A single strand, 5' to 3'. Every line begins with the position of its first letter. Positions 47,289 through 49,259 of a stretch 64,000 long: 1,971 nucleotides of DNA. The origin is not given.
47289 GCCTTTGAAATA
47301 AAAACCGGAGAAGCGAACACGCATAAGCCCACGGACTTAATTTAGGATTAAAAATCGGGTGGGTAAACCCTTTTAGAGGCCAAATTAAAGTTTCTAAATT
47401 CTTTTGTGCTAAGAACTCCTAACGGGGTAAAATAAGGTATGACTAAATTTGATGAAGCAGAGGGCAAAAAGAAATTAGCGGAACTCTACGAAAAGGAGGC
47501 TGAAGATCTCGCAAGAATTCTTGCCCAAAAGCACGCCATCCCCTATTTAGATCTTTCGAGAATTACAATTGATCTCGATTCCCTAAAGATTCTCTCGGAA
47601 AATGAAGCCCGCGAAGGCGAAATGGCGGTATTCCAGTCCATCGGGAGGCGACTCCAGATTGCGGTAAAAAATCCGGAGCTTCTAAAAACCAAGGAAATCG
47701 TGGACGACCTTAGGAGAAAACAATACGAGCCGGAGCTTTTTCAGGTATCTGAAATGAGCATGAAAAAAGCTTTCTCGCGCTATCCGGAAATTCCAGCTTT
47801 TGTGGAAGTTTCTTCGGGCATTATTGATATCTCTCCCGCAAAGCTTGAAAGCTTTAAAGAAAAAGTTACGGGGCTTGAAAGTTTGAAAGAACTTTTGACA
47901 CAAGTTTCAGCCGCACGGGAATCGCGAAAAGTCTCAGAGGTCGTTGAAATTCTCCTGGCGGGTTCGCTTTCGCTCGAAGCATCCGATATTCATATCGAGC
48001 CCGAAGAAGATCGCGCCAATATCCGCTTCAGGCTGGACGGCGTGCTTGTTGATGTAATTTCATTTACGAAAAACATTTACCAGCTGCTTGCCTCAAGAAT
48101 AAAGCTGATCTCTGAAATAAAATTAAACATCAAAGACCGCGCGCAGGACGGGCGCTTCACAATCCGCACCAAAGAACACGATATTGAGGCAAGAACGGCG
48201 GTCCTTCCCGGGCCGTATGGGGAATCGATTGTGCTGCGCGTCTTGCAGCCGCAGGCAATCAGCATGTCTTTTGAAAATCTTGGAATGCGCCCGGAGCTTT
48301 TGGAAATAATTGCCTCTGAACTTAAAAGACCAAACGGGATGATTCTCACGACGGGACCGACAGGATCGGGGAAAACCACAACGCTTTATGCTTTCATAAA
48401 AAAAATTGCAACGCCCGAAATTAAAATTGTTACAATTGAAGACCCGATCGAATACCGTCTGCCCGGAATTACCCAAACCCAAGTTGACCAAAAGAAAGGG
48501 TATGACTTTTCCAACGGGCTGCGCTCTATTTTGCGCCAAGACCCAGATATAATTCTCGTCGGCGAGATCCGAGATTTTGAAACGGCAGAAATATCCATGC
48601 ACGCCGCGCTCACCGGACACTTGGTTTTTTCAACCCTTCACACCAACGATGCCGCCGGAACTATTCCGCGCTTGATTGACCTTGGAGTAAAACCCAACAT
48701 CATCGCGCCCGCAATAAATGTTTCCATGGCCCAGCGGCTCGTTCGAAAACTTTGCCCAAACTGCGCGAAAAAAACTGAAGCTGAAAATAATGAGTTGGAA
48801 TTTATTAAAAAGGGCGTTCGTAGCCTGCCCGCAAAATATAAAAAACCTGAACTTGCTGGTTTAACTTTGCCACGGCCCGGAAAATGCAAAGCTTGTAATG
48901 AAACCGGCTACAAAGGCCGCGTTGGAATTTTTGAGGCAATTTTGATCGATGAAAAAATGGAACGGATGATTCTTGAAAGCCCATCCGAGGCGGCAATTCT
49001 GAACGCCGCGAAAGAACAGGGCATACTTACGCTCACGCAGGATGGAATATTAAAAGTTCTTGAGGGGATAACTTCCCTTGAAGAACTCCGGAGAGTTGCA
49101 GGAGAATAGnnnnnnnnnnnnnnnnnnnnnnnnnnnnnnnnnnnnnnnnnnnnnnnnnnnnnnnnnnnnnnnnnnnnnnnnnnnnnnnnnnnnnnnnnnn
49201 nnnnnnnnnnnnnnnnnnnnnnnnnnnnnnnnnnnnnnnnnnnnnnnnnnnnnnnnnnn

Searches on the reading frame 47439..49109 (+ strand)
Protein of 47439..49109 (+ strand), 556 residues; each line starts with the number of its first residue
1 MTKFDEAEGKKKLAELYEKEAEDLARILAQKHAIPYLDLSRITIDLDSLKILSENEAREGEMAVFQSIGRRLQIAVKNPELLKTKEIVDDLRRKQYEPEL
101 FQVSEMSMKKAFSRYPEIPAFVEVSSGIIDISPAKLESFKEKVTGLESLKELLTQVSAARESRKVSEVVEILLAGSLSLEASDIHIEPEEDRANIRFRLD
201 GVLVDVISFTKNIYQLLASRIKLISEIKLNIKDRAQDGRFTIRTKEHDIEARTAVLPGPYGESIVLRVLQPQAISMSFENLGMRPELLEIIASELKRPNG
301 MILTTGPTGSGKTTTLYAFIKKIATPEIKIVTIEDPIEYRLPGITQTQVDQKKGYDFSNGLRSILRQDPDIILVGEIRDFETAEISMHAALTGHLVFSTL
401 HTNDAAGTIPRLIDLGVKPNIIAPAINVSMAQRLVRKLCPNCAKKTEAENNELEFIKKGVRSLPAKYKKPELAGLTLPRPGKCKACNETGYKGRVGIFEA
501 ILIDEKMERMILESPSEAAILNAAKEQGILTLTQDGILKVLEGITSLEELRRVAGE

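Call 11: search_protein_families(library=pfam, proteins=[window:47439-49109:+])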
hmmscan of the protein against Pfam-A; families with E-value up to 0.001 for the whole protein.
window:47439-49109:+ (556 aa): 3 families
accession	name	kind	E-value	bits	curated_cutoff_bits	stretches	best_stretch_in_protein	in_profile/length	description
PF00437.27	T2SSE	-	8.2e-118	393.7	24.9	1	162-552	5-370/370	Type II/IV secretion system protein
PF25199.1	nSTAND_NTPase5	-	0.00026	21.3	34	1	290-342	31-85/145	Novel STAND NTPase 5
PF05157.20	MshEN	-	0.00034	21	23.1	1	33-115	2-83/90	MshEN domain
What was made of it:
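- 47439..49109 (+): PilB-like T2SSE secretion/pilus ATPase gene, convergent with the RNA gene. Pfam PF00437, E = 8e-118 (call 11).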
